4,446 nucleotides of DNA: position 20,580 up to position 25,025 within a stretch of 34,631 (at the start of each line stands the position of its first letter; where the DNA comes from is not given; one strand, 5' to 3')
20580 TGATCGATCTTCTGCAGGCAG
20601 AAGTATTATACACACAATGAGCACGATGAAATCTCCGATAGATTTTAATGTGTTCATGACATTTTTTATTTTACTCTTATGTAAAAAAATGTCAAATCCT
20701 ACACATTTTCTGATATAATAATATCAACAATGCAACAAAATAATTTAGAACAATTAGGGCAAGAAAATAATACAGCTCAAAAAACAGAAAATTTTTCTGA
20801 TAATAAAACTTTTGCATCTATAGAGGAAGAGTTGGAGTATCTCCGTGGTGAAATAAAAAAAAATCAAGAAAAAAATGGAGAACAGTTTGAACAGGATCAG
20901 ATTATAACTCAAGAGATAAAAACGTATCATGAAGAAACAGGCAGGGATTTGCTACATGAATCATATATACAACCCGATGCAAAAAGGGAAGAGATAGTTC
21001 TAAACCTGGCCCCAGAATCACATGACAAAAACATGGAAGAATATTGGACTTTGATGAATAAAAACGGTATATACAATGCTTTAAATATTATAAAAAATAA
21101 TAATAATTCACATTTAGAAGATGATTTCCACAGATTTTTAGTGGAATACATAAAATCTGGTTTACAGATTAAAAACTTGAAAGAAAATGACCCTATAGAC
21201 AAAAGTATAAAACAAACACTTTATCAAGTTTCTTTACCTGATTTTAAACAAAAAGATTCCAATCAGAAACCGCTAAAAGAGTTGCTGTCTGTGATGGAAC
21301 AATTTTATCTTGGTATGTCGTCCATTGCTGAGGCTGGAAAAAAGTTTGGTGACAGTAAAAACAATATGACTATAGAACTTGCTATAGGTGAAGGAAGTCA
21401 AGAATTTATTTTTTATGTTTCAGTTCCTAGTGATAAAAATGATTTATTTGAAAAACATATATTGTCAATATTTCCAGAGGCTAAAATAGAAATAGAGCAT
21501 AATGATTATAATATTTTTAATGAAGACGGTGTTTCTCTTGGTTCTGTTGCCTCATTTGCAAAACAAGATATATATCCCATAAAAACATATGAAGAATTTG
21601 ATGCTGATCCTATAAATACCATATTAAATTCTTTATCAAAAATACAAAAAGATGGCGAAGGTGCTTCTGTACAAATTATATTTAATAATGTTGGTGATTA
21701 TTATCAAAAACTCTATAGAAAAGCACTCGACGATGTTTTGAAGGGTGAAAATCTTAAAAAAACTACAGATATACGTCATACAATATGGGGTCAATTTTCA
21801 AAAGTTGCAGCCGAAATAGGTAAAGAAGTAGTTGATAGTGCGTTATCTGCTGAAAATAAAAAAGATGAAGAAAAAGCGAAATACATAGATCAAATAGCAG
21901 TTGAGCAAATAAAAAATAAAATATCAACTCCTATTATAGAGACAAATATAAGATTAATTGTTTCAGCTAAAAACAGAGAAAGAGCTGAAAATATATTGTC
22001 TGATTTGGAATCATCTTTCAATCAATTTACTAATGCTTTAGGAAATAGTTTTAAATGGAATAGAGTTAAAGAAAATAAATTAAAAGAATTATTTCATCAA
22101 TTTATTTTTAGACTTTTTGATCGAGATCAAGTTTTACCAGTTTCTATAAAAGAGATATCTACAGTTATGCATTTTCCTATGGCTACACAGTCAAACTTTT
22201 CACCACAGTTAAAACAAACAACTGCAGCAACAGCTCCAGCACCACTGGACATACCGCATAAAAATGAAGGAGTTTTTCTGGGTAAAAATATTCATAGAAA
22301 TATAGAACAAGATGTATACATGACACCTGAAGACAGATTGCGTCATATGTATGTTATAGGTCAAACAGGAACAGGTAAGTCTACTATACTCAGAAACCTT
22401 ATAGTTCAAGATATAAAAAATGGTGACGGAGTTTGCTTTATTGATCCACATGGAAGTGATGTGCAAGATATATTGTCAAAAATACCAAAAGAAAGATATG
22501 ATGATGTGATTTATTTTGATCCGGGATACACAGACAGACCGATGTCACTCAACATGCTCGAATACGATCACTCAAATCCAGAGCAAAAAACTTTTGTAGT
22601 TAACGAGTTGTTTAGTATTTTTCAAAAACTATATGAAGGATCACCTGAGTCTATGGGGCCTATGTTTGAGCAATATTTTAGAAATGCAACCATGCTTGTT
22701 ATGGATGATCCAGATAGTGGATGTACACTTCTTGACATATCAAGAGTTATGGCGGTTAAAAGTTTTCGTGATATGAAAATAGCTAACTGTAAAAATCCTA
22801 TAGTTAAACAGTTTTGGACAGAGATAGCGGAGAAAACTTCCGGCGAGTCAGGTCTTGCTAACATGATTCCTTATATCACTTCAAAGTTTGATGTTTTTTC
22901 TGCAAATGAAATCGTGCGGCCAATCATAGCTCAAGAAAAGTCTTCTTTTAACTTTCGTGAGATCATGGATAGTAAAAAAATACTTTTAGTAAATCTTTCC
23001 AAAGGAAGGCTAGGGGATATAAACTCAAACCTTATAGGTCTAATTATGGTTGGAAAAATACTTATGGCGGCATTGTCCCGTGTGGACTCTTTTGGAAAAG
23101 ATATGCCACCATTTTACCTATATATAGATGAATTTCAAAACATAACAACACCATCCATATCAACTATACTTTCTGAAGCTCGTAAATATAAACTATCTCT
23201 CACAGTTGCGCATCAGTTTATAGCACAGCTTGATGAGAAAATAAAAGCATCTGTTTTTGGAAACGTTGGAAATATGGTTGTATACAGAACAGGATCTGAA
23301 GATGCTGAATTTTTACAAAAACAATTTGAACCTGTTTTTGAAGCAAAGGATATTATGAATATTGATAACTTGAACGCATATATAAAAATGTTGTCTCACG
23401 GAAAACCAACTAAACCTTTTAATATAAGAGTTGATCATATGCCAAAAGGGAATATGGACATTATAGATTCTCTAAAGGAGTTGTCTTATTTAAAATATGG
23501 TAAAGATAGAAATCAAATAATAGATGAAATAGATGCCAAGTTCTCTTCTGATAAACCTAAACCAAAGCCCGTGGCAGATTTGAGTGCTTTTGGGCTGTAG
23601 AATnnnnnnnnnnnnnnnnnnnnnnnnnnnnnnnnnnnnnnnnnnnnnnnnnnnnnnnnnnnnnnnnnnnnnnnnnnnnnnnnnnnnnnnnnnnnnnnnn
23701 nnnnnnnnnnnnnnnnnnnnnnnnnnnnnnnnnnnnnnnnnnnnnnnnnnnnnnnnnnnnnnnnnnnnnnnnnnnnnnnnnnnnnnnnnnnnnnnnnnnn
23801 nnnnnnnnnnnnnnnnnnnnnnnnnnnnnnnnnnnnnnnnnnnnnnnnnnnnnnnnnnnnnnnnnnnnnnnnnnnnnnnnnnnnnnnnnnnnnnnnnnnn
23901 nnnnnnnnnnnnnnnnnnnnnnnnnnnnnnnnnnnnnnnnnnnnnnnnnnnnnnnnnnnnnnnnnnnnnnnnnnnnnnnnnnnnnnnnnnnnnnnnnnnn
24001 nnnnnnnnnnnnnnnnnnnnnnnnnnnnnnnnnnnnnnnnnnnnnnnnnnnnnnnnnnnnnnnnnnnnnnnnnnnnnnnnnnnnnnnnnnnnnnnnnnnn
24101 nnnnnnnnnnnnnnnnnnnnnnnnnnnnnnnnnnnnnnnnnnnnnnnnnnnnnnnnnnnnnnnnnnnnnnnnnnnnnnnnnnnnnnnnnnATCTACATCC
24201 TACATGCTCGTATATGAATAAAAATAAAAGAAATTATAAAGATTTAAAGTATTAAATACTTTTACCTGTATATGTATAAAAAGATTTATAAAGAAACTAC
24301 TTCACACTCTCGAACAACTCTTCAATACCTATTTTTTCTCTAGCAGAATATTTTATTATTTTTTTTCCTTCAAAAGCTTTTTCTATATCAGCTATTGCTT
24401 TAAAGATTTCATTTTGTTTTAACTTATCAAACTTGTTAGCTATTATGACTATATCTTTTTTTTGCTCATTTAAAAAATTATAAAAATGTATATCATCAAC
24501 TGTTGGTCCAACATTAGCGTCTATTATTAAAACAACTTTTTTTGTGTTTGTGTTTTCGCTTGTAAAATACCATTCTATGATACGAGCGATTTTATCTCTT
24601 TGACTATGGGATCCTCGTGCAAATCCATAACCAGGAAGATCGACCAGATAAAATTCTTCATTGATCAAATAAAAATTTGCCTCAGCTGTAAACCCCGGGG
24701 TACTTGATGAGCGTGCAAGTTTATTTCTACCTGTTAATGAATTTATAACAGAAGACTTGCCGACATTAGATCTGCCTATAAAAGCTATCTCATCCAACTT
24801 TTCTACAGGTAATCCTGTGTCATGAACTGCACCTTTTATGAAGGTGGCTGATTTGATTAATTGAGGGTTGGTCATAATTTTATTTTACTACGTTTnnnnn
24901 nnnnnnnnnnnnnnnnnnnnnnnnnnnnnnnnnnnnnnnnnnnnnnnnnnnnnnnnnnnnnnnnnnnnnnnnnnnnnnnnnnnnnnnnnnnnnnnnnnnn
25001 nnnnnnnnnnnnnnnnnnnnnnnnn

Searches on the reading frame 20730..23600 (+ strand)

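Call 10: search_protein_families(library=pfam, proteins=[window:20730-23600:+])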
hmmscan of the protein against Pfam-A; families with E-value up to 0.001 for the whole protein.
window:20730-23600:+ (956 aa): 7 families
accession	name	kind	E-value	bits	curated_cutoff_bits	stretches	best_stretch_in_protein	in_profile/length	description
PF12696.13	TraG-D_C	-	6e-07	29.9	22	1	794-862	1-72/126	TraM recognition site of TraD and TraG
PF10412.15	TrwB_AAD_bind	-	1.4e-06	27.9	20.5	0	533-578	11-56/387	Type IV secretion-system coupling protein DNA-binding domain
PF01935.23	DUF87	-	1.6e-05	25.6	23.2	1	527-586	12-69/220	Helicase HerA, central domain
PF13401.12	AAA_22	-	1.6e-05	25.6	27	1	538-587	6-56/130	AAA domain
PF25199.1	nSTAND_NTPase5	-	4.4e-05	23.8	34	1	524-593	27-99/145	Novel STAND NTPase 5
PF01580.24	FtsK_SpoIIIE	-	0.00049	20.1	24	0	517-559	22-61/221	FtsK/SpoIIIE family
PF13191.12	AAA_16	-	0.00084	20.3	32.6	0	532-558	19-45/167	AAA ATPase domain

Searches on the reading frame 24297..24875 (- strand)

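Call 10: search_protein_families(library=pfam, proteins=[window:24297-24875:-])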
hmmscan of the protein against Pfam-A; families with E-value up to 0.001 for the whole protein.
window:24297-24875:- (192 aa): 7 families
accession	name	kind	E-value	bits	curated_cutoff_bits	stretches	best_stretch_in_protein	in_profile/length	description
PF01926.29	MMR_HSR1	-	6.4e-20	71.8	21.9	1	29-148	1-113/113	50S ribosome-binding GTPase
PF02421.24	FeoB_N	-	5e-16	59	27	1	29-190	2-155/156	Ferrous iron transport protein B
PF03193.22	RsgA_GTPase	-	2.3e-08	34.5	30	1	30-82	109-167/174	RsgA GTPase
PF00009.33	GTP_EFTU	-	1.5e-07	31.6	26.5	1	114-191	96-182/188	Elongation factor Tu GTP binding domain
PF00350.29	Dynamin_N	-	9.9e-07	29.4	27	1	30-57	1-28/168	Dynamin family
PF00071.28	Ras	-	7.7e-05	22.8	21.6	0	136-191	98-156/162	Ras family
PF10662.15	PduV-EutP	-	0.00045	20.5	21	0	130-190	80-140/143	Ethanolamine utilisation - propanediol utilisation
